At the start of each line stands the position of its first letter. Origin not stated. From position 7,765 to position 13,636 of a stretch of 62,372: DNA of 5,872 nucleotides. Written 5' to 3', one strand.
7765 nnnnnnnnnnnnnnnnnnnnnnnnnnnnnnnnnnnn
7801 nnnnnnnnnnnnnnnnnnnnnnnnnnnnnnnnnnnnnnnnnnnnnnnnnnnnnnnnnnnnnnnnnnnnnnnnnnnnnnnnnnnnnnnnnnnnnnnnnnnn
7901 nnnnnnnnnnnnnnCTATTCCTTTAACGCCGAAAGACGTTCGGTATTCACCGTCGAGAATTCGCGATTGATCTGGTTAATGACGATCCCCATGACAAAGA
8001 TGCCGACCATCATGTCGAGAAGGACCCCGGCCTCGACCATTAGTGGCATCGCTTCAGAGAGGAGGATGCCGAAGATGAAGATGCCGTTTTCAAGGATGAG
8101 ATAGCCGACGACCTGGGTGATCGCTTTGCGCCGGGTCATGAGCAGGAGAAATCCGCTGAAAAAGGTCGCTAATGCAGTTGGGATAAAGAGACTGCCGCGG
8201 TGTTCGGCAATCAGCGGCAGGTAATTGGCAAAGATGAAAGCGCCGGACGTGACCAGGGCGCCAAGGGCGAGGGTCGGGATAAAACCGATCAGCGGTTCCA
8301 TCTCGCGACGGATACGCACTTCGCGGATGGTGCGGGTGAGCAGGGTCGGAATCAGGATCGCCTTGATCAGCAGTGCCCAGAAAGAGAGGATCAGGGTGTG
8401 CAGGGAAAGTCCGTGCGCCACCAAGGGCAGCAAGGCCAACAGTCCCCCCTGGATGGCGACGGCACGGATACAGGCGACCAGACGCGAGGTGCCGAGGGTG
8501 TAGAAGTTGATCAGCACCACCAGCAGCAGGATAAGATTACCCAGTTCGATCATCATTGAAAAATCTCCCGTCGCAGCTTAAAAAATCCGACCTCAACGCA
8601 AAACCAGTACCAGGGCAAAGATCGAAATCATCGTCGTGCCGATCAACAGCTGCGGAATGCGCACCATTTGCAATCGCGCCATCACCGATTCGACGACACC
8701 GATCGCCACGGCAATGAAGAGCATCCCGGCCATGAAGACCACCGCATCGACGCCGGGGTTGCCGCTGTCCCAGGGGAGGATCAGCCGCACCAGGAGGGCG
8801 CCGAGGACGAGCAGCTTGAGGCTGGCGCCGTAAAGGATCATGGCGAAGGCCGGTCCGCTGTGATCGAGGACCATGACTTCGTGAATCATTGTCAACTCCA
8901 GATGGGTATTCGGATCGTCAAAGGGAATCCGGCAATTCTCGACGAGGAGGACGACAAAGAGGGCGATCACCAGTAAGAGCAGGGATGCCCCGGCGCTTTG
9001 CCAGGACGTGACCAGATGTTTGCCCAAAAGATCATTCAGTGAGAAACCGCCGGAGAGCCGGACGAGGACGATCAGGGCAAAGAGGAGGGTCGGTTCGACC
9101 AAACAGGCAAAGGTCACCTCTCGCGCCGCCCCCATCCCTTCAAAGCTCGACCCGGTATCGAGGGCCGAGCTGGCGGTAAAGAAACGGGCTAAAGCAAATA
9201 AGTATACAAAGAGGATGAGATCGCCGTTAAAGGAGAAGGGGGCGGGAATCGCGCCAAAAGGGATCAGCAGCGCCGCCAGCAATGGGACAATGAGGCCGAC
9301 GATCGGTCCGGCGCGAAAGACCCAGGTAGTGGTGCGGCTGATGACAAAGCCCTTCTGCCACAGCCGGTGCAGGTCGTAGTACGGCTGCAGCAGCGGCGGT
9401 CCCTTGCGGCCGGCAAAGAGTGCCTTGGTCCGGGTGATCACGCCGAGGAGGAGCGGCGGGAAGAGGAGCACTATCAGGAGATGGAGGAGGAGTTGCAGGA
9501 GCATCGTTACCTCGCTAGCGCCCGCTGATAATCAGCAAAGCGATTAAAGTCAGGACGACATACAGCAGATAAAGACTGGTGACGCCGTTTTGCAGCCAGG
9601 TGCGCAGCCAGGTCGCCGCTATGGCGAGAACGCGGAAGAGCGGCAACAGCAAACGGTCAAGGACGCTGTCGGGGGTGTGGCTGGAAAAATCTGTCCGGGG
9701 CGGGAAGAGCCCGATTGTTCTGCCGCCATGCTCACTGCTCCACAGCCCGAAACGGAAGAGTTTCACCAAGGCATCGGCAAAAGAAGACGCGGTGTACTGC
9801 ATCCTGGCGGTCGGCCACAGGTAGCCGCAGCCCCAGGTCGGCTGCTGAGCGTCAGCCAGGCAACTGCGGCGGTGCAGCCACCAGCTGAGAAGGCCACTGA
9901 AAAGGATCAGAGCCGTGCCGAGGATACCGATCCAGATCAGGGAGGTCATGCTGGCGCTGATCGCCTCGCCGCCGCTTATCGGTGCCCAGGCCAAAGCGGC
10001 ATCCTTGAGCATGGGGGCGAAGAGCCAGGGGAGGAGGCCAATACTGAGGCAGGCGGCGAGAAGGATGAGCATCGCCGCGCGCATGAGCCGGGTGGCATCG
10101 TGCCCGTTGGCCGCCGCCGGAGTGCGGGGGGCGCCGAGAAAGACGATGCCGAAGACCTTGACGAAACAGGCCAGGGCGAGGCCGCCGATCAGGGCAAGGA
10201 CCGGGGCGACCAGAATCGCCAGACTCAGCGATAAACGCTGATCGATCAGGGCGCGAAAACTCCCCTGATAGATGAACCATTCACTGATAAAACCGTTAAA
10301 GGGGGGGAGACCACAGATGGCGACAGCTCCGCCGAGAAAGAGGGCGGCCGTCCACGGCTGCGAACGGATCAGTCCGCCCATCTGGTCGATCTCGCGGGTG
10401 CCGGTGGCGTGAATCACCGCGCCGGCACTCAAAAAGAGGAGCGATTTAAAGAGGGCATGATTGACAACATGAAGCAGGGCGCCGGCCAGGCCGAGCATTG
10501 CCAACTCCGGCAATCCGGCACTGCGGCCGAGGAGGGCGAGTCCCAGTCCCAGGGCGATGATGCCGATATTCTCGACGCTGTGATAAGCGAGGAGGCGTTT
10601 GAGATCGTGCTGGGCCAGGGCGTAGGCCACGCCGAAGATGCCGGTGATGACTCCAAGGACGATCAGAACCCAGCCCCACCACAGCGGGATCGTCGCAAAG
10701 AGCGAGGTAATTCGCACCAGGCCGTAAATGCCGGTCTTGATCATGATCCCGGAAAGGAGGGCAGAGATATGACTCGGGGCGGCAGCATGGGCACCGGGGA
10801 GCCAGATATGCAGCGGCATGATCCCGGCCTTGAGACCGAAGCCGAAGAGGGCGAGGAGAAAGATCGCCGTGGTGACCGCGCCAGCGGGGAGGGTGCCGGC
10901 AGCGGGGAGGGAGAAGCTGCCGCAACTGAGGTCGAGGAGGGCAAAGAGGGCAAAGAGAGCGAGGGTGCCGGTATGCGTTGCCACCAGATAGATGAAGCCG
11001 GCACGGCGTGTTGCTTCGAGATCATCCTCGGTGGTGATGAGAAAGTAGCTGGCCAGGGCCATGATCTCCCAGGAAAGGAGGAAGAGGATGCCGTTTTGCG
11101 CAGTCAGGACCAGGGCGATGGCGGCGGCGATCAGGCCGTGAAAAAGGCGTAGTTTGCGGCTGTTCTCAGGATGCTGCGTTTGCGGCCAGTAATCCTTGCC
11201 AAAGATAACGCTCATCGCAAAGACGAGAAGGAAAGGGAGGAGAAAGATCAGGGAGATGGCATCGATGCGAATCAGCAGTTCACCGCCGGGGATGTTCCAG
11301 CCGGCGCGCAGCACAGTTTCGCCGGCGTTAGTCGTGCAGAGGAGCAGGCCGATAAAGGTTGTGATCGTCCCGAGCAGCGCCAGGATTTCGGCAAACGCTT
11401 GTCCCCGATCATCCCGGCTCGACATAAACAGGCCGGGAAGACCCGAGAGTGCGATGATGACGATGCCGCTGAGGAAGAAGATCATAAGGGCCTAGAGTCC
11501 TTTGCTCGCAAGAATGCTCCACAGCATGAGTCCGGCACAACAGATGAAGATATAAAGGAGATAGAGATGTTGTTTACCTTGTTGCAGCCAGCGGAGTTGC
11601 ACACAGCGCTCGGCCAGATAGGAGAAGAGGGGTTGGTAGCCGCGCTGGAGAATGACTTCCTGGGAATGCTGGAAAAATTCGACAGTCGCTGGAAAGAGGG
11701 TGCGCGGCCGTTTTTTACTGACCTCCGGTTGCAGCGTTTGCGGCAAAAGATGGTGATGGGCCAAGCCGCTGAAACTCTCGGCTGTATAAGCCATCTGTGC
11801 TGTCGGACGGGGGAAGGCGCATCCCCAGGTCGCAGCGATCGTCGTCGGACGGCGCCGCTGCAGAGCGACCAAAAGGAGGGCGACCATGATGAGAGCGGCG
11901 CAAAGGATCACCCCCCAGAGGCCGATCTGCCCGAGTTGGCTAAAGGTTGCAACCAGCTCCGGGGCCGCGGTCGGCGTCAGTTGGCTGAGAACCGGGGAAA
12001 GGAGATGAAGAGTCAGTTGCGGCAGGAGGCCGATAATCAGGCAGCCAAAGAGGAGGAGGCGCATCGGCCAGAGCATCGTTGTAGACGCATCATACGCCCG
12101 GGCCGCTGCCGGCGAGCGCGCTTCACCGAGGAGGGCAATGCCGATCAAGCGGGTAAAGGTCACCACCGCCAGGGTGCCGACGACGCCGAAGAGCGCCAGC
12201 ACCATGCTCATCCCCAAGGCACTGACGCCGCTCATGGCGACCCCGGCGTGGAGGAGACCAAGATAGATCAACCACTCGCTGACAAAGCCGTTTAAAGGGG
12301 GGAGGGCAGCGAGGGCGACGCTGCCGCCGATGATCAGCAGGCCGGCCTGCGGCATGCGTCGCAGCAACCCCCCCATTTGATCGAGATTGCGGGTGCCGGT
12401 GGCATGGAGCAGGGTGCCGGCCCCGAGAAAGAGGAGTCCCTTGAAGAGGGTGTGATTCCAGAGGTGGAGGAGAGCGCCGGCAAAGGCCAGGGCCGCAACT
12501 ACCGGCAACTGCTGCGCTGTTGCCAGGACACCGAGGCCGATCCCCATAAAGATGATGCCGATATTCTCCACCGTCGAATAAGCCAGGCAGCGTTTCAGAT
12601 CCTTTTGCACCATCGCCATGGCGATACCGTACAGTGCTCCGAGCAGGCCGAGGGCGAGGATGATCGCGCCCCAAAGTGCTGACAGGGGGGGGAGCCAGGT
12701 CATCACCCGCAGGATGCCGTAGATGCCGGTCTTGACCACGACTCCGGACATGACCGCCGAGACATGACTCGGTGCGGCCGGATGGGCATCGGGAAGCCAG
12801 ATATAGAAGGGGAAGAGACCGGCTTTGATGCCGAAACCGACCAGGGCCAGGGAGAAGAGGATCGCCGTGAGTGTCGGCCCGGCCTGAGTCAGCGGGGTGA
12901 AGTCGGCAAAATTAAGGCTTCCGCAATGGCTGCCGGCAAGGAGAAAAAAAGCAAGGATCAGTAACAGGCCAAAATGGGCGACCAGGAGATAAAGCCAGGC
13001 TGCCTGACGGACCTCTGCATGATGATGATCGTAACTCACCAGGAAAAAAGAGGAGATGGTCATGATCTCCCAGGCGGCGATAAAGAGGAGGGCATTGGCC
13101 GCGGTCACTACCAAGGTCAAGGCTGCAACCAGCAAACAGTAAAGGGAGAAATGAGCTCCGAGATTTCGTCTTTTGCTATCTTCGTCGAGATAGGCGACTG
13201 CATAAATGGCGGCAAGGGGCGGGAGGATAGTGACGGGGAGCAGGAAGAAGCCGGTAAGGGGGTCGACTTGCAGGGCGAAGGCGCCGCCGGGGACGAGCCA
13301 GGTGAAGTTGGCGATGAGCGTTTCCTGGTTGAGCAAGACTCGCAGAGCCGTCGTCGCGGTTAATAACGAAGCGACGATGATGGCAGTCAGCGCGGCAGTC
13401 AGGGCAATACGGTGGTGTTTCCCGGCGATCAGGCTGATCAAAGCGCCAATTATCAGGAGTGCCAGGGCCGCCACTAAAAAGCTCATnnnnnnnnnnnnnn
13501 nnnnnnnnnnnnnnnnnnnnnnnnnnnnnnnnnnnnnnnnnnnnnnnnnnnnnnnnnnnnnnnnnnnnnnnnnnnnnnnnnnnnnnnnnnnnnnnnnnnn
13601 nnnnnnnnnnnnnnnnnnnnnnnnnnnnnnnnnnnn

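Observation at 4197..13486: Seven-gene Hyf/Hyc-colinear membrane complex of the hydrogenase-related (Ehr) type with no catalytic partner in sight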

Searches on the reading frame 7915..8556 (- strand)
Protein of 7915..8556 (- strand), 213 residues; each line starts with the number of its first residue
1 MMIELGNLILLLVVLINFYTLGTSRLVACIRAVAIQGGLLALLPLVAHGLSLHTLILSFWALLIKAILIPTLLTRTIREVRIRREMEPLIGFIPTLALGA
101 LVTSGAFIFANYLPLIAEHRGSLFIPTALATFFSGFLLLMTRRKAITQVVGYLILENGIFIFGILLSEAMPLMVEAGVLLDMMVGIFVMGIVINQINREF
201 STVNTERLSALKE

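Call 5: search_protein_families(library=pfam, proteins=[window:7915-8556:-], max_evalue=0.01)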
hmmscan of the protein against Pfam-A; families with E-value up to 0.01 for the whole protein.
window:7915-8556:- (213 aa): 1 family
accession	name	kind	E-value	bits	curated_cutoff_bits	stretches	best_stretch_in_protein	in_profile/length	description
PF00420.29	Oxidored_q2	-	1.8e-05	24.8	26.1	1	127-212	5-94/95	NADH-ubiquinone/plastoquinone oxidoreductase chain 4L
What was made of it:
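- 7915..8556 (-): EhrC: HyfE-like membrane subunit, 213 aa, with a NuoK-like C-terminal half. Pfam Oxidored_q2 at residues 127-212 (call 5).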

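Call 6: search_protein_families(library=ncbifam, proteins=[window:7915-8556:-], max_evalue=0.01)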
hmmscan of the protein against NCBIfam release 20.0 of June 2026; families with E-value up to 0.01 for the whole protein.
window:7915-8556:- (213 aa): 1 family
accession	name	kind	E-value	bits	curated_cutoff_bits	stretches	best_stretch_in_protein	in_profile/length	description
NF008556.0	PRK11492.1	equivalog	1e-21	77.8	136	1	8-212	9-215/216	hydrogenase 4 membrane subunit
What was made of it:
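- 7915..8556 (-): NCBIfam 'hydrogenase 4 membrane subunit' at 1e-21 (call 6).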

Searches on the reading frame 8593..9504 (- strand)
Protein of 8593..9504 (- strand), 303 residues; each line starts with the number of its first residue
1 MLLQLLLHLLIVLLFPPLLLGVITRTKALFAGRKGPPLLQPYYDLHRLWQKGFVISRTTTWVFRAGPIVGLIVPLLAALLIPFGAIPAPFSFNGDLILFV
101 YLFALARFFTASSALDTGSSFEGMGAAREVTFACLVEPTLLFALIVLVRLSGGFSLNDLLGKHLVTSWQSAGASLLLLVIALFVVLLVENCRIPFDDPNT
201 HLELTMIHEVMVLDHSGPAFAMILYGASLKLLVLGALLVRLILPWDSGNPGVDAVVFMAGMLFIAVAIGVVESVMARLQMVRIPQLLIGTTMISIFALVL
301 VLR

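Call 5: search_protein_families(library=pfam, proteins=[window:8593-9504:-], max_evalue=0.01)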
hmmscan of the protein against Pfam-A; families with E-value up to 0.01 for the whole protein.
window:8593-9504:- (303 aa): 1 family
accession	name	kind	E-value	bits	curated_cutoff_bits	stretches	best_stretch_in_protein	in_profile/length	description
PF00146.26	NADHdh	-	6.6e-34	118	27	1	5-300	3-296/298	NADH dehydrogenase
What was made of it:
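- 8593..9504 (-): EhrB: HycD/HyfC/NuoH-like membrane subunit, 303 aa. Pfam NADHdh at 7e-34 (call 5).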

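Call 6: search_protein_families(library=ncbifam, proteins=[window:8593-9504:-], max_evalue=0.01)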
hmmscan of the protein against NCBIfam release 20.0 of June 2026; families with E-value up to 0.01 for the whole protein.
window:8593-9504:- (303 aa): 3 families
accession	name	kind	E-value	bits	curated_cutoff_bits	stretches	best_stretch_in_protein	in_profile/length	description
NF004741.0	PRK06076.1-2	equivalog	7.8e-11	41.7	305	1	38-287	66-311/337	NADH-quinone oxidoreductase subunit NuoH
NF004740.0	PRK06076.1-1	equivalog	2.8e-07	30.4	399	1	3-275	16-289/325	NADH-quinone oxidoreductase subunit NuoH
NF004742.0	PRK06076.1-3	equivalog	7.1e-07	28.7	531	1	31-276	62-311/356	NADH-quinone oxidoreductase subunit NuoH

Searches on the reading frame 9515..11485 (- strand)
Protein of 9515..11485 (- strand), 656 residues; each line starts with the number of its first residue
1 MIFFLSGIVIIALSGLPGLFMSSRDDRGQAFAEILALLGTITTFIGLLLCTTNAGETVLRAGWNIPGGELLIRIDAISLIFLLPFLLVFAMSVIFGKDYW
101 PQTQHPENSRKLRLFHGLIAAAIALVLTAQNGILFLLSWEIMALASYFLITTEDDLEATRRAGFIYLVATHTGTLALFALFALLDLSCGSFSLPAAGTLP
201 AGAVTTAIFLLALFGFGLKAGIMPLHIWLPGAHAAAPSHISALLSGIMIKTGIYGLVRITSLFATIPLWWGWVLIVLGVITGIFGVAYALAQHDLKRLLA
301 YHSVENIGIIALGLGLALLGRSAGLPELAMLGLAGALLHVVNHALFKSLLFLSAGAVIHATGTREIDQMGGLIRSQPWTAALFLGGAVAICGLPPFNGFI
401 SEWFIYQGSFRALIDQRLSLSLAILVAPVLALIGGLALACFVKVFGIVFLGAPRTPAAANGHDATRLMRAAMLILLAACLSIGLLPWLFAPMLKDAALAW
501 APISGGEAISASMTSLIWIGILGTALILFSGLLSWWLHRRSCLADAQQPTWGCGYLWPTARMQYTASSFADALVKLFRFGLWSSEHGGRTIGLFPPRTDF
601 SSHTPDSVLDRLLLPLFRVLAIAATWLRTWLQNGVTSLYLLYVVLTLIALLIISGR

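Call 5: search_protein_families(library=pfam, proteins=[window:9515-11485:-], max_evalue=0.01)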
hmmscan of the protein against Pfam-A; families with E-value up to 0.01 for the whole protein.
window:9515-11485:- (656 aa): 1 family
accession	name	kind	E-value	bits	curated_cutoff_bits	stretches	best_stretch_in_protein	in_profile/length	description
PF00361.26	Proton_antipo_M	-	1.5e-50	172.5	21.5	1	129-416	1-282/294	NADH:quinone oxidoreductase/Mrp antiporter, TM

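Call 6: search_protein_families(library=ncbifam, proteins=[window:9515-11485:-], max_evalue=0.01)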
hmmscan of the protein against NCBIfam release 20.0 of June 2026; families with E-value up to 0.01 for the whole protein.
window:9515-11485:- (656 aa): 73 families (the best 25 are shown)
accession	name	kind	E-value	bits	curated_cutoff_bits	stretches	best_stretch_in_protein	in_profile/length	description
NF005086.0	PRK06521.1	equivalog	2.1e-170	568.5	667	1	7-653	11-666/669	hydrogenase 4 subunit B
NF006418.0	PRK08667.1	equivalog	9e-130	434.2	794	1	3-655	5-641/644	hydrogenase membrane subunit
NF005958.0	PRK08042.1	equivalog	9.4e-83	279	727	1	40-573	36-556/608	formate hydrogenlyase subunit 3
NF006240.0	PRK08376.1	subfamily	2.9e-76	257.5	662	1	70-490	84-496/521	putative monovalent cation/H+ antiporter subunit D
NF006419.0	PRK08668.1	equivalog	3.3e-68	230.9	617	1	32-495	25-476/613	NADH dehydrogenase subunit M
NF005097.0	PRK06525.1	equivalog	1.6e-66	225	430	1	19-478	17-467/480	hydrogenase 4 subunit D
NF009310.0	PRK12668.1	equivalog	1e-62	212.8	564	1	32-504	28-451/584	Na(+)/H(+) antiporter subunit D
NF009288.0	PRK12648.1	equivalog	1.2e-60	205.7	1104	1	19-521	19-502/954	monovalent cation/H+ antiporter subunit A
TIGR00940.1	2a6301s01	subfamily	5.9e-60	203.5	920.45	1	16-499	15-503/793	monovalent cation:proton antiporter subunit A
TIGR01972.1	NDH_I_M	subfamily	4.5e-57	193.8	263.8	1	69-494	71-476/486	NADH-quinone oxidoreductase subunit M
NF009287.0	PRK12647.1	equivalog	8.8e-56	189.9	937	1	34-498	31-479/773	putative monovalent cation/H+ antiporter subunit A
NF009285.0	PRK12645.1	equivalog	2.9e-55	187.9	1028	1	48-500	48-508/804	Na+/H+ antiporter subunit A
NF009284.0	PRK12644.1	equivalog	5.3e-50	170.4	962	1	69-541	67-525/975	Na+/H+ antiporter subunit A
NF005044.0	PRK06458.1-4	equivalog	1.4e-49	169.4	610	1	72-497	70-491/531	hydrogenase 4 subunit F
NF009306.0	PRK12663.1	equivalog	1e-48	166.4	542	1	14-497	16-478/498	Na+/H+ antiporter subunit D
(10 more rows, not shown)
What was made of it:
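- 9515..11485 (-): EhrA-2: second HyfB/NuoL-like antiporter-type subunit, 656 aa. Most related loci that carry a single A gene carry the A-2-like type. NCBIfam 'hydrogenase 4 subunit B' at 2e-170 (call 6).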

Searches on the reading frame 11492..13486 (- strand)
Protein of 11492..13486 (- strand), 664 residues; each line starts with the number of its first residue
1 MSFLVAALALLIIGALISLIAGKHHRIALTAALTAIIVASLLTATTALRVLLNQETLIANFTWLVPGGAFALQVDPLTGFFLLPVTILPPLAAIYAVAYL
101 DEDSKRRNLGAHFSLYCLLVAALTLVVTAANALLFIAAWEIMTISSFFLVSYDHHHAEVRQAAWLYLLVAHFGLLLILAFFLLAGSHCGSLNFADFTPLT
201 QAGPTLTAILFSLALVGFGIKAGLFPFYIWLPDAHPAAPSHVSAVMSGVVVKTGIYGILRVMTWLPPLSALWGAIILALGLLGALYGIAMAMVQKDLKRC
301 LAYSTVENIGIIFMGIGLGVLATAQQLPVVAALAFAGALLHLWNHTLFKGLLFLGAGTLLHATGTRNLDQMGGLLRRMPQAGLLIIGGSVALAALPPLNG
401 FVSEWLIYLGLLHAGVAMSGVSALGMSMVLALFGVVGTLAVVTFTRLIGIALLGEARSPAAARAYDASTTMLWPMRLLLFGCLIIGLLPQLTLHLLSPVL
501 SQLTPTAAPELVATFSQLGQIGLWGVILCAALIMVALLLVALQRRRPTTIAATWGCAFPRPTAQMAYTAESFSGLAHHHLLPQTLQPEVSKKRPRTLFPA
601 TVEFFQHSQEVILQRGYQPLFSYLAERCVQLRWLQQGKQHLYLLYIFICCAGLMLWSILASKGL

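Call 5: search_protein_families(library=pfam, proteins=[window:11492-13486:-], max_evalue=0.01)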
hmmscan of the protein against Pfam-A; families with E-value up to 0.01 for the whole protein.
window:11492-13486:- (664 aa): 2 families
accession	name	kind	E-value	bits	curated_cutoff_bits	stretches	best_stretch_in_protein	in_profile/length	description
PF00361.26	Proton_antipo_M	-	2.7e-45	155.2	21.5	1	130-417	2-281/294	NADH:quinone oxidoreductase/Mrp antiporter, TM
PF00662.26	Proton_antipo_N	-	3.2e-05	24.2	24.5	1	70-105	11-46/51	NADH-Ubiquinone oxidoreductase (complex I), chain 5 N-terminus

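Call 6: search_protein_families(library=ncbifam, proteins=[window:11492-13486:-], max_evalue=0.01)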
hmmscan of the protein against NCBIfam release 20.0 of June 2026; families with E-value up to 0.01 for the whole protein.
window:11492-13486:- (664 aa): 75 families (the best 25 are shown)
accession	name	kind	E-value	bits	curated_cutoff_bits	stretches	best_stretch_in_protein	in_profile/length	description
NF005086.0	PRK06521.1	equivalog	6e-161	537.2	667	1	3-654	7-664/669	hydrogenase 4 subunit B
NF006418.0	PRK08667.1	equivalog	1.1e-110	371.2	794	1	3-573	5-553/644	hydrogenase membrane subunit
NF006240.0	PRK08376.1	subfamily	1.8e-71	241.7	662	1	27-503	30-507/521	putative monovalent cation/H+ antiporter subunit D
NF005958.0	PRK08042.1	equivalog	1.3e-64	219.1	727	1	3-573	6-553/608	formate hydrogenlyase subunit 3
NF009288.0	PRK12648.1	equivalog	5.2e-64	216.8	1104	1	4-496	3-478/954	monovalent cation/H+ antiporter subunit A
NF006419.0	PRK08668.1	equivalog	9.5e-64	216.2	617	1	5-540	6-516/613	NADH dehydrogenase subunit M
NF009285.0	PRK12645.1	equivalog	4.8e-60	203.7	1028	1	5-515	6-522/804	Na+/H+ antiporter subunit A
TIGR01972.1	NDH_I_M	subfamily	4.7e-59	200.3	263.8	1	9-503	6-482/486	NADH-quinone oxidoreductase subunit M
TIGR00940.1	2a6301s01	subfamily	5.8e-59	200.2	920.45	1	5-500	3-501/793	monovalent cation:proton antiporter subunit A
NF005097.0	PRK06525.1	equivalog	9.3e-58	196.1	430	1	3-481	4-467/480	hydrogenase 4 subunit D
NF009310.0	PRK12668.1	equivalog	5.5e-57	193.9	564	1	5-527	7-470/584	Na(+)/H(+) antiporter subunit D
NF005044.0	PRK06458.1-4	equivalog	5.6e-57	193.8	610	1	15-496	21-487/531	hydrogenase 4 subunit F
NF009287.0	PRK12647.1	equivalog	4.4e-55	187.6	937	1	6-573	5-548/773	putative monovalent cation/H+ antiporter subunit A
TIGR01974.1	NDH_I_L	subfamily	1.3e-53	182.9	407.5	1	7-552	6-542/630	NADH-quinone oxidoreductase subunit L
NF005141.0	PRK06590.1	equivalog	2.8e-53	181.8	556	1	3-659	4-611/615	NADH-quinone oxidoreductase subunit L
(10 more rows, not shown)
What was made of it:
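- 11492..13486 (-): EhrA-1: HyfB/NuoL-like antiporter-type subunit, 664 aa. NCBIfam 'hydrogenase 4 subunit B' at 6e-161 (call 6).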
